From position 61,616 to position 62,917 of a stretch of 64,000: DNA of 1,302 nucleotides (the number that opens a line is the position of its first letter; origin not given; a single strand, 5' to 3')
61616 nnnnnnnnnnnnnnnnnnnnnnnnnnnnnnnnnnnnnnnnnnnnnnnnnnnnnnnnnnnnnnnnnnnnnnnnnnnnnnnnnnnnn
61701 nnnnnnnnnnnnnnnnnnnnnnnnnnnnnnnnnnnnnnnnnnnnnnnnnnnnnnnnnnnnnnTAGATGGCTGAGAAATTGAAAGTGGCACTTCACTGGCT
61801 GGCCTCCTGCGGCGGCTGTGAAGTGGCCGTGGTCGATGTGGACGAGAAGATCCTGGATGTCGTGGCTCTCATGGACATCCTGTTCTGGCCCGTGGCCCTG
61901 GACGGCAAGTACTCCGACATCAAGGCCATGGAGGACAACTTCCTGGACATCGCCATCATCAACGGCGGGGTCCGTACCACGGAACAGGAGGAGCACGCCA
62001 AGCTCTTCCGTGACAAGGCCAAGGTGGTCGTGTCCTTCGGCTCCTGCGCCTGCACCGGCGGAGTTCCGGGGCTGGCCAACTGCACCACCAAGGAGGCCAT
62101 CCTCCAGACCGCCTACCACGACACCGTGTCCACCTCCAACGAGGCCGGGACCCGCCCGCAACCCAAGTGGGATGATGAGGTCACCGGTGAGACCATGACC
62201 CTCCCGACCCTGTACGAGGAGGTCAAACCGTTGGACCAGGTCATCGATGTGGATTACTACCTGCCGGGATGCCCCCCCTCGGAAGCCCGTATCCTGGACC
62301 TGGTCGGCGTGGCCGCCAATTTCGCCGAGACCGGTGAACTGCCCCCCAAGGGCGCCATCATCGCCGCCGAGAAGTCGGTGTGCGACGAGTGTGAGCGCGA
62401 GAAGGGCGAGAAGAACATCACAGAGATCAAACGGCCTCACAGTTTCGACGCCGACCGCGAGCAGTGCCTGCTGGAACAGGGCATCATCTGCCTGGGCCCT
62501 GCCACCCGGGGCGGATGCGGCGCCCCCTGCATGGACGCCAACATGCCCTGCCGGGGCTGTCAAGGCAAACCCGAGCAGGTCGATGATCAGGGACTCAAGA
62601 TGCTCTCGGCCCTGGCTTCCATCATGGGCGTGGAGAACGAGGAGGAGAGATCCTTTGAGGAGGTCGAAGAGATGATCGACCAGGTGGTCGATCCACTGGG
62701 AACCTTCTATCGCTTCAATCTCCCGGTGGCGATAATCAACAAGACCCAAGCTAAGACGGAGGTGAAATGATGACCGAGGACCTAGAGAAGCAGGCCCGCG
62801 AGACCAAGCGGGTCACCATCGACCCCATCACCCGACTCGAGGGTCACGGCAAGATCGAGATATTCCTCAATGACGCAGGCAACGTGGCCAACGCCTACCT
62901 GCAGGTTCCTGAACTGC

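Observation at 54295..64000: One tight operon joins an Etf pair, an HdrD-like protein and a membrane DsrMK-like Fe-S protein to HdrA-MvhD-MvhG-MvhA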

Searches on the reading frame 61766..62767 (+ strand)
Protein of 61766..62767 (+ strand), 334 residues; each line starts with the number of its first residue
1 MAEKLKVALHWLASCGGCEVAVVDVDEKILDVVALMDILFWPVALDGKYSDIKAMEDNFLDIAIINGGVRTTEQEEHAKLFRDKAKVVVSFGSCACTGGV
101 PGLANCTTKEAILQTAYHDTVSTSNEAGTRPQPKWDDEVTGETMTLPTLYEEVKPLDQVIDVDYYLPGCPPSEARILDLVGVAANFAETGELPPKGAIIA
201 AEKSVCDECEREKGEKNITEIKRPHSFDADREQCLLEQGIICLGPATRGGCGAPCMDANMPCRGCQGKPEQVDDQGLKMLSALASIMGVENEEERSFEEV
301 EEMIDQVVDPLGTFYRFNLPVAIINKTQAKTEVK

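Call 4: search_protein_families(library=pfam, proteins=[window:61766-62767:+], max_evalue=0.001)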
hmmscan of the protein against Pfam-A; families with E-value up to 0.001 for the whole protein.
window:61766-62767:+ (334 aa): 1 family
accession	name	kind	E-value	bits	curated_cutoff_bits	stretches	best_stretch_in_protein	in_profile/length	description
PF01058.29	Oxidored_q6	-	2.6e-26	92.3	27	1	15-179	1-124/128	NADH ubiquinone oxidoreductase, 20 Kd subunit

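Call 5: search_protein_families(library=ncbifam, proteins=[window:61766-62767:+], max_evalue=0.001)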
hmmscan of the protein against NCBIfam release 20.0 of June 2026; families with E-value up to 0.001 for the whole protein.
window:61766-62767:+ (334 aa): 17 families
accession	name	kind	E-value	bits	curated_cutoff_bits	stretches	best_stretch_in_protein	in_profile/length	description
NF045875.1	F420_non_VhuG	exception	1.3e-63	215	450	1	1-327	1-284/286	F420-non-reducing hydrogenase subunit VhuG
NF040836.1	sulfhyd_HydD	equivalog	2.5e-23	82.6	500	2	3-121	4-115/261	NADPH-dependent hydrogenase/sulfhydrogenase 1 subunit delta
NF040831.1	sulfhyd_ShyD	equivalog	4.7e-21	75.5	460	2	5-121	1-109/240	NAD(P)-dependent hydrogenase/sulfhydrogenase 2 subunit delta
TIGR03294.1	FrhG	equivalog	2.3e-15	57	245.5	2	5-105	2-98/228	coenzyme F420 hydrogenase subunit gamma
NF005012.1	PRK06411.1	subfamily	4.7e-08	32.7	116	1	149-178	120-149/166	NADH-quinone oxidoreductase subunit NuoB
TIGR01957.1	nuoB_fam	subfamily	1.7e-07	31.3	142.7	1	149-177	104-132/145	NADH-quinone oxidoreductase subunit B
NF011393.0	PRK14818.1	equivalog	1.1e-06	28.3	255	0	150-174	118-142/173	NADH dehydrogenase subunit B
NF011392.0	PRK14817.1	equivalog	2.1e-06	27.6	271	1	150-180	123-153/182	NADH-quinone oxidoreductase subunit B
NF011395.0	PRK14820.1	equivalog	5.4e-06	26.3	263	1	150-183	120-153/180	NADH-quinone oxidoreductase subunit B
NF011390.0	PRK14815.1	equivalog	4e-05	23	281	0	149-179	119-149/183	NADH dehydrogenase subunit B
NF011389.0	PRK14814.1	equivalog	6e-05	22.9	285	0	150-179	120-149/186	NADH dehydrogenase subunit B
NF011388.0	PRK14813.1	equivalog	9.6e-05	22.3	294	0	150-177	116-144/189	NADH dehydrogenase subunit B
TIGR00391.1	hydA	subfamily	0.00011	21.5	179.5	0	154-253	176-276/365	hydrogenase small subunit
NF007779.0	PRK10468.1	equivalog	0.0002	20.4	659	0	150-253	176-274/372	hydrogenase 2 small subunit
NF011394.0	PRK14819.1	equivalog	0.00036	20.2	312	0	150-175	119-144/264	NADH-quinone oxidoreductase subunit B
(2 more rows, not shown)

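Call 6: find_encoding_contigs(protein=window:61766-62767:+, flank=10000, max_places=6)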
Protein window:61766-62767:+ (334 aa): 17 contigs read that carry it; 6 places shown.
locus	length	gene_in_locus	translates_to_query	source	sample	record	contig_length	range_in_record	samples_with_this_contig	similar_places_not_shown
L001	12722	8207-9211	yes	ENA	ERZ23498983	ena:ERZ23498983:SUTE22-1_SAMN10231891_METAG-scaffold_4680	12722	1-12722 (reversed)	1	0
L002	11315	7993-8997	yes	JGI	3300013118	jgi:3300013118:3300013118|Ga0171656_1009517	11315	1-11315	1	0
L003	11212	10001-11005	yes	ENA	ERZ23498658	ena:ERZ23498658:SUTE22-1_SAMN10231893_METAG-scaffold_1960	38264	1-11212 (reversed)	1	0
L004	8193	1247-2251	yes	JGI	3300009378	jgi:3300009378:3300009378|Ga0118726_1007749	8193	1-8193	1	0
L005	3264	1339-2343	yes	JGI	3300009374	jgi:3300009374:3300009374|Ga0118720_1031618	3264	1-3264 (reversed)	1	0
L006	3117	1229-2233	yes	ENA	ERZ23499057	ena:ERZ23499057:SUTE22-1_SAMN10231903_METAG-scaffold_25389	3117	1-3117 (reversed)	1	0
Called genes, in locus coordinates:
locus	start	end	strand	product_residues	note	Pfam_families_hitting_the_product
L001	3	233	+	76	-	?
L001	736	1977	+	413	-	PF13183:Fer4_8, PF13187:Fer4_9, PF13534:Fer4_17, PF02754:CCG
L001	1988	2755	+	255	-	PF01012:ETF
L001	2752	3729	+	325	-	PF01012:ETF, PF00766:ETF_alpha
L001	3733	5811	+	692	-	PF13534:Fer4_17 (faint), PF12837:Fer4_6 (faint), PF12838:Fer4_7 (weak), PF13183:Fer4_8, PF13187:Fer4_9, PF13237:Fer4_10, PF02754:CCG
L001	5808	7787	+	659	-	PF07992:Pyr_redox_2 (weak), PF00890:FAD_binding_2, PF12831:FAD_oxidored, PF13450:NAD_binding_8 (weak), PF12838:Fer4_7, PF13187:Fer4_9, PF13237:Fer4_10, PF14697:Fer4_21, +2 more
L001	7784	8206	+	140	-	PF02662:FlpD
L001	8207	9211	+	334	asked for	PF01058:Oxidored_q6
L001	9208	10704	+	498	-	PF27537:HoxH, PF00374:NiFeSe_Hases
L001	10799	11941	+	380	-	PF13484:Fer4_16 (faint), PF13183:Fer4_8, PF13187:Fer4_9 (weak), PF13237:Fer4_10 (weak), PF02754:CCG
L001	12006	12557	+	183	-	PF01750:HycI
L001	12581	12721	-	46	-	?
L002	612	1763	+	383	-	PF13183:Fer4_8, PF13187:Fer4_9, PF13534:Fer4_17, PF02754:CCG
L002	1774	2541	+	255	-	PF01012:ETF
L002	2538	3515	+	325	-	PF01012:ETF, PF00766:ETF_alpha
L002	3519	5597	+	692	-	PF13534:Fer4_17 (faint), PF12837:Fer4_6 (faint), PF12838:Fer4_7 (weak), PF13183:Fer4_8, PF13187:Fer4_9, PF13237:Fer4_10, PF02754:CCG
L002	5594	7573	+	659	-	PF07992:Pyr_redox_2 (weak), PF00890:FAD_binding_2, PF12831:FAD_oxidored, PF13450:NAD_binding_8 (weak), PF12838:Fer4_7, PF13187:Fer4_9, PF13237:Fer4_10, PF14697:Fer4_21, +5 more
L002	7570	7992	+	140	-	PF02662:FlpD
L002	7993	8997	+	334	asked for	PF01058:Oxidored_q6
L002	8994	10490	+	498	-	PF27537:HoxH, PF00374:NiFeSe_Hases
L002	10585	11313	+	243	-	?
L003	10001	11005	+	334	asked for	PF01058:Oxidored_q6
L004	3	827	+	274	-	?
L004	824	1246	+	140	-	PF02662:FlpD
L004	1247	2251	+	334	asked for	PF01058:Oxidored_q6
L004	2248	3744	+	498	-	PF27537:HoxH, PF00374:NiFeSe_Hases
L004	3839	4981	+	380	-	PF13484:Fer4_16 (faint), PF13183:Fer4_8, PF13187:Fer4_9 (weak), PF13237:Fer4_10 (weak), PF02754:CCG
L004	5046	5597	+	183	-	PF01750:HycI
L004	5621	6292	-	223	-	-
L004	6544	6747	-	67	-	-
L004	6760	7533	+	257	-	PF09721:Exosortase_EpsH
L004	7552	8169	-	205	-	PF01472:PUA, PF26292:PUA_elF2D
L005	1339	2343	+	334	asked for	PF01058:Oxidored_q6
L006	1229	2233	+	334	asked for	PF01058:Oxidored_q6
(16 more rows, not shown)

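Call 9: search_protein_families(library=pfam, proteins=[L001:10799-11941:+, L001:12006-12557:+, L001:9208-10704:+])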
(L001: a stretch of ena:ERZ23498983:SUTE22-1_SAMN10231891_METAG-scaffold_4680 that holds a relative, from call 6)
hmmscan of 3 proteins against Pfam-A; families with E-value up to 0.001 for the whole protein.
L001:10799-11941:+ (380 aa): 9 families
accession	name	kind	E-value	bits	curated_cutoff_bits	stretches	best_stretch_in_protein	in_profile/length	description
PF02754.22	CCG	-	1e-31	109.3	20.6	2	268-355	1-84/85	Cysteine-rich domain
PF13183.11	Fer4_8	-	3.7e-08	34.2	27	1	21-82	2-68/68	4Fe-4S dicluster domain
PF13187.11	Fer4_9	-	9.9e-07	29.1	27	1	23-81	1-50/52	4Fe-4S dicluster domain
PF13237.11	Fer4_10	-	4e-06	27.1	25.5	1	21-79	6-53/53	4Fe-4S dicluster domain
PF13484.11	Fer4_16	-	2.6e-05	25.3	30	0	68-82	2-16/66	4Fe-4S double cluster binding domain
PF13534.11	Fer4_17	-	0.00023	22.1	22.2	1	23-82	1-60/61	4Fe-4S dicluster domain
PF00037.32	Fer4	-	0.00037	20.6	21.1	0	23-37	7-21/24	4Fe-4S binding domain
PF14697.11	Fer4_21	-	0.00083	19.9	35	0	67-79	40-52/59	4Fe-4S dicluster domain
PF12797.12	Fer4_2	-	0.00085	19.6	24.5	0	22-36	8-22/22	4Fe-4S binding domain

L001:12006-12557:+ (183 aa): 1 family
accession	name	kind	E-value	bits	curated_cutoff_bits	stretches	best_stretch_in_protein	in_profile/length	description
PF01750.23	HycI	-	2.2e-09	37.7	23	1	76-181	25-130/130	Hydrogenase maturation protease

L001:9208-10704:+ (498 aa): 1 family
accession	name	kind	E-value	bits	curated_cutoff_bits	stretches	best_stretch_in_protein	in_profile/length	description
PF00374.24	NiFeSe_Hases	-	7.4e-39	134.5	25.8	2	161-471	161-508/508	Nickel-dependent hydrogenase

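Call 57: search_solved_structures(query=L001:10799-11938:+, max_evalue=0.01, show_alignments=4)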
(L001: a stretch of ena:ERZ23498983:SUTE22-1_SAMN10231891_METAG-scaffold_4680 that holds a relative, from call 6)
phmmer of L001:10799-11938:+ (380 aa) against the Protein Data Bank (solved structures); distinct sequences matched with E-value up to 0.01: 12.
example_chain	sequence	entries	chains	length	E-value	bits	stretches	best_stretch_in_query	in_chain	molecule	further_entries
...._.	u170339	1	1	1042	1.3e-59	205.5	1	53-363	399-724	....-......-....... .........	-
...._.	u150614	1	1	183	2.5e-15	59.7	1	7-107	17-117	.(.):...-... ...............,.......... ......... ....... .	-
8rvu_c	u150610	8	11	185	2.6e-15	59.7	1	7-107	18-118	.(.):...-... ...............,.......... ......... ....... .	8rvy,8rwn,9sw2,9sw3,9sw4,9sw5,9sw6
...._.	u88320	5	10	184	6.3e-15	58.4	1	20-102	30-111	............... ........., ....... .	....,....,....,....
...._E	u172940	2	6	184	7.6e-15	58.1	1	19-102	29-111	H(2)/formate:CoB-CoM heterodisulfide,ferredoxin reductase subunit C2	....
7bkb_C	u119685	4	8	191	3.6e-09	39.4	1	11-106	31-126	CoB--CoM heterodisulfide reductase subunit C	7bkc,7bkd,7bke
8rvu_b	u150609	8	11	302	1.3e-05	27.8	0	235-356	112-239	H(2):CoB-CoM heterodisulfide,ferredoxin reductase subunit B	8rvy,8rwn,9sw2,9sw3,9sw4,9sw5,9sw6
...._C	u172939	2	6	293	0.00013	24.5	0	235-357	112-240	H(2)/formate:CoB-CoM heterodisulfide,ferredoxin reductase subunit B2 | Heterodisulfide reductase subunit B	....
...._B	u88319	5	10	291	0.0002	23.8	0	235-356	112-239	Heterodisulfide reductase, subunit B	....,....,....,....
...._B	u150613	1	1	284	0.00033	23.1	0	235-356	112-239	H(2):CoB-CoM heterodisulfide,ferredoxin reductase subunit B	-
9sw6_G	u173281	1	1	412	0.0031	19.9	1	15-80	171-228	Polyferredoxin protein MvhB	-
7bkb_B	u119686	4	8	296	0.005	19.2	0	231-356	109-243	CoB--CoM heterodisulfide reductase subunit B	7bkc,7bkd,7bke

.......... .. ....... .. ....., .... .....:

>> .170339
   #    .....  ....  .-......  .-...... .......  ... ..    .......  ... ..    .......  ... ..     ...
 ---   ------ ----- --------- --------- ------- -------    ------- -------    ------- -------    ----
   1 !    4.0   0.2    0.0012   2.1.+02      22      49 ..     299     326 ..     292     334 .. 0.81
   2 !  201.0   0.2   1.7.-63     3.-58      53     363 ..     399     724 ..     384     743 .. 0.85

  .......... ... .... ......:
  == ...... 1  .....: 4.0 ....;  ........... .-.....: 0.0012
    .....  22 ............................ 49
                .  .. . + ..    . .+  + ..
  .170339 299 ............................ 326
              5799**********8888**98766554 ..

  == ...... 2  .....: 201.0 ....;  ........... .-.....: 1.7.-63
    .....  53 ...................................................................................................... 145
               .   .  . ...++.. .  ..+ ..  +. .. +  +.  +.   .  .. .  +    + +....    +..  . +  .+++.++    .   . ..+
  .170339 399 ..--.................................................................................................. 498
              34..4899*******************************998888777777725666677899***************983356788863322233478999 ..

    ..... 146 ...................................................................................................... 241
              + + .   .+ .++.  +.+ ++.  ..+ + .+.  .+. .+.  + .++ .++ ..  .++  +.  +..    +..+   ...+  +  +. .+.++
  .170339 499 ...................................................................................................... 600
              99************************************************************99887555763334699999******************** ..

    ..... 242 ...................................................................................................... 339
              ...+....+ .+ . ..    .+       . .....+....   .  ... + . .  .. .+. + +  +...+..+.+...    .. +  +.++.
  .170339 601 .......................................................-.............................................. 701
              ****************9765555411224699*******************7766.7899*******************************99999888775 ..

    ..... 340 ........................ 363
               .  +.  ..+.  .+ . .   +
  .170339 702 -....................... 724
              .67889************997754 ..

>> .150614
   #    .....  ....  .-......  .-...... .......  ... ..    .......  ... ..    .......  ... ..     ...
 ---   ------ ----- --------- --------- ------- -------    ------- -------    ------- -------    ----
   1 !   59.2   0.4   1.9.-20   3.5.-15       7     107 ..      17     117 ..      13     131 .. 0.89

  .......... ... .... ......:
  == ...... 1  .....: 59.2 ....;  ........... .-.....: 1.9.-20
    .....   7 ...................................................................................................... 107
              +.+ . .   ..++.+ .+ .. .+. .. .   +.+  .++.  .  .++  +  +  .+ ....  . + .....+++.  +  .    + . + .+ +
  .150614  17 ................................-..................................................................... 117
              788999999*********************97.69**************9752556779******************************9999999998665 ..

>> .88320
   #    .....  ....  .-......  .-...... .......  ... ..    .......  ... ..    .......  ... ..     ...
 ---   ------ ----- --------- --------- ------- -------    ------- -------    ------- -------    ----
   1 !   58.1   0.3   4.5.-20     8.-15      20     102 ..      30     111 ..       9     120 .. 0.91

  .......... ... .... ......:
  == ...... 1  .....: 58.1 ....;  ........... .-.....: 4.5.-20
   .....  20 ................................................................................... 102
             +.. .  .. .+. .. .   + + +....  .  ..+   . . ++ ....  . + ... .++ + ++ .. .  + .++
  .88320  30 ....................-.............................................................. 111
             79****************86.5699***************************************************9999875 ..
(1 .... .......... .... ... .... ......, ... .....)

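Call 60: search_solved_structures(query=L001:9208-10701:+, max_evalue=1e-20, show_alignments=1)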
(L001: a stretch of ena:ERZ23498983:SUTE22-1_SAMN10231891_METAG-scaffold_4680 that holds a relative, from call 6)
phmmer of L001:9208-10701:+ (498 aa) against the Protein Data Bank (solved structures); distinct sequences matched with E-value up to 1e-20: 64 (the best 60 are shown).
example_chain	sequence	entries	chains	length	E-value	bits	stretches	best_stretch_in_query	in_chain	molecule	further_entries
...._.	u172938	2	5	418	9.6e-119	400.6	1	15-441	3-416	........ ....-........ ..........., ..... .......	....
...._F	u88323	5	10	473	1.5e-115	390.1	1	15-474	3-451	Methyl-viologen reducing hydrogenase subunit A | Methyl-viologen reducing hydrogenase, subunit A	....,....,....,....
7t2r_D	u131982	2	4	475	8.2e-114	384.3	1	13-488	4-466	NiFe hydrogenase large subunit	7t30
9sw2_F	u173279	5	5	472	2.4e-113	382.8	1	15-490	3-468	F420-non-reducing hydrogenase subunit A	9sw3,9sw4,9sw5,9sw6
5xf9_D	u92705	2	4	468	1.6e-97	330.6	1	10-471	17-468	NAD-reducing hydrogenase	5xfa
5jsu_B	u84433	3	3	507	1e-40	143.2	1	7-476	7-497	Periplasmic [NiFeSe] hydrogenase, large subunit, selenocysteine-containing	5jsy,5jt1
5jsh_B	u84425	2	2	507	3.3e-39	138.2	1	7-476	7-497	Periplasmic [NiFeSe] hydrogenase, large subunit, selenocysteine-containing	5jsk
6rtp_B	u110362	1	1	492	4e-38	134.7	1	7-471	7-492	Periplasmic [NiFeSe] hydrogenase, large subunit, selenocysteine-containing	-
2wpn_B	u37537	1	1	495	1.8e-37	132.5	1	15-471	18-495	PERIPLASMIC [NIFESE] HYDROGENASE, LARGE SUBUNIT, SELENOCYSTEINE-CONTAINING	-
3ze6_B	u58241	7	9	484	2.2e-37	132.2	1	15-471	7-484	PERIPLASMIC [NIFESE] HYDROGENASE, LARGE SUBUNIT, SELENOCYS SELENOCYSTEINE-CONTAINING | PERIPLASMIC [NIFESE] HYDROGENASE, LARGE SUBUNIT, SELENOCYSTEINE-CONTAININ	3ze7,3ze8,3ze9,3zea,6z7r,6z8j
6ruc_B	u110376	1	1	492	3.7e-37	131.5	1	7-471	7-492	Periplasmic [NiFeSe] hydrogenase, large subunit, selenocysteine-containing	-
6ru9_B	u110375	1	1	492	3.8e-37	131.4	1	7-471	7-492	Periplasmic [NiFeSe] hydrogenase, large subunit, selenocysteine-containing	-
6z8m_B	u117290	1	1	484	1.5e-36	129.5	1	15-471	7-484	Periplasmic [NiFeSe] hydrogenase, large subunit, selenocysteine-containing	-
6z8o_B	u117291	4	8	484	1.5e-36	129.5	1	15-471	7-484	Periplasmic [NiFeSe] hydrogenase, large subunit, selenocysteine-containing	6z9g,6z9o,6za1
9r51_A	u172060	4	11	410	4.8e-34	121.2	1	14-197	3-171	F420-reducing [NiFe]-hydrogenase from Methanothermococcus thermolithotrophicus subunit alp | F420-reducing [NiFe]-hydrogenase from Methanothermococcus thermolit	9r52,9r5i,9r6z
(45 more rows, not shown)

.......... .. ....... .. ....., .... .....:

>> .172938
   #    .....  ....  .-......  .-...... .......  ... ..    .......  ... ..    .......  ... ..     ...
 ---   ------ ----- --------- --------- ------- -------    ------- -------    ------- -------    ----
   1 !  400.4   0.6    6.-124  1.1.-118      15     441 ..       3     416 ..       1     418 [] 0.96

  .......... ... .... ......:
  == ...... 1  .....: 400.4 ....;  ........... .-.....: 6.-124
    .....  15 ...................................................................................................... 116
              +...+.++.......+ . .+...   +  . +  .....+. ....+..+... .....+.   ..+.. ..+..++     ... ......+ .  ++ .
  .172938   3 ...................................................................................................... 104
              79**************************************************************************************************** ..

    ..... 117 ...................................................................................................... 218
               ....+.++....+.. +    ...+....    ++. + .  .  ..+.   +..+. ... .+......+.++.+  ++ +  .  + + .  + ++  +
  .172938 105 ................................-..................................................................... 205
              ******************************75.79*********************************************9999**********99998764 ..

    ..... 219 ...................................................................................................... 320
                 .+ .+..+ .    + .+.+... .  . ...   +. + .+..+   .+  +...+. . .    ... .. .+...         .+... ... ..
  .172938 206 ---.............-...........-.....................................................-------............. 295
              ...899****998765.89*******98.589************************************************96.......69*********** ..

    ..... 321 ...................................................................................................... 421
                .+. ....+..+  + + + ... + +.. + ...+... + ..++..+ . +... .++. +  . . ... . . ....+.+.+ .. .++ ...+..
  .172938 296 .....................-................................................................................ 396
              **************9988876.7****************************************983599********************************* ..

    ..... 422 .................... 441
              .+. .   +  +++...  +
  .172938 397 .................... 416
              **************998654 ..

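Call 88: search_protein_families(library=ncbifam, proteins=[L001:10799-11938:+], max_evalue=1e-10)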
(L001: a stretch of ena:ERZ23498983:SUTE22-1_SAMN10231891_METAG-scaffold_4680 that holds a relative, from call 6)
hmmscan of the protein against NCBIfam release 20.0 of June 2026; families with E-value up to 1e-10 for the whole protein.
L001:10799-11938:+ (380 aa): 9 families
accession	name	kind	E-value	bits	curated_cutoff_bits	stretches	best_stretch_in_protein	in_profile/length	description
NF004898.0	PRK06259.1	equivalog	1.5e-41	142.5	385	1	19-379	131-487/488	fumarate reductase (CoM/CoB) subunit TfrB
NF045670.1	quin_L_LdhH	equivalog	1.2e-23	83.3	800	1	160-376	483-705/706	L-lactate dehydrogenase (quinone) large subunit LdhH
NF045724.1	ferredox_TmcB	equivalog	3.1e-18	65.6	735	1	67-373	100-421/430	electron transfer complex ferredoxin TmcB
NF008369.0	PRK11168.1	equivalog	7.1e-17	61.4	278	1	149-315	175-338/401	anaerobic glycerol-3-phosphate dehydrogenase subunit C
TIGR03290.1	CoB_CoM_SS_C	equivalog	2.1e-16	60.2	160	1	22-106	2-86/144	CoB--CoM heterodisulfide reductase subunit C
NF045663.1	diclust_near_Sec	equivalog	1.4e-14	53.2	530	0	184-361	458-624/759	pyridine nucleotide-disulfide oxidoreductase/dicluster-binding protein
NF045711.1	sulf_resp_HmcF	equivalog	2e-14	53.2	750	1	239-357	306-427/457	sulfate respiration complex iron-sulfur protein HmcF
NF038018.1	qmoC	equivalog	3.8e-13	49.6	300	1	10-110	6-106/360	quinone-interacting membrane-bound oxidoreductase complex subunit QmoC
NF045796.1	DsrK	equivalog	3.7e-11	42.3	400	0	241-336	298-392/453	sulfate reduction electron transfer complex DsrMKJOP subunit DsrK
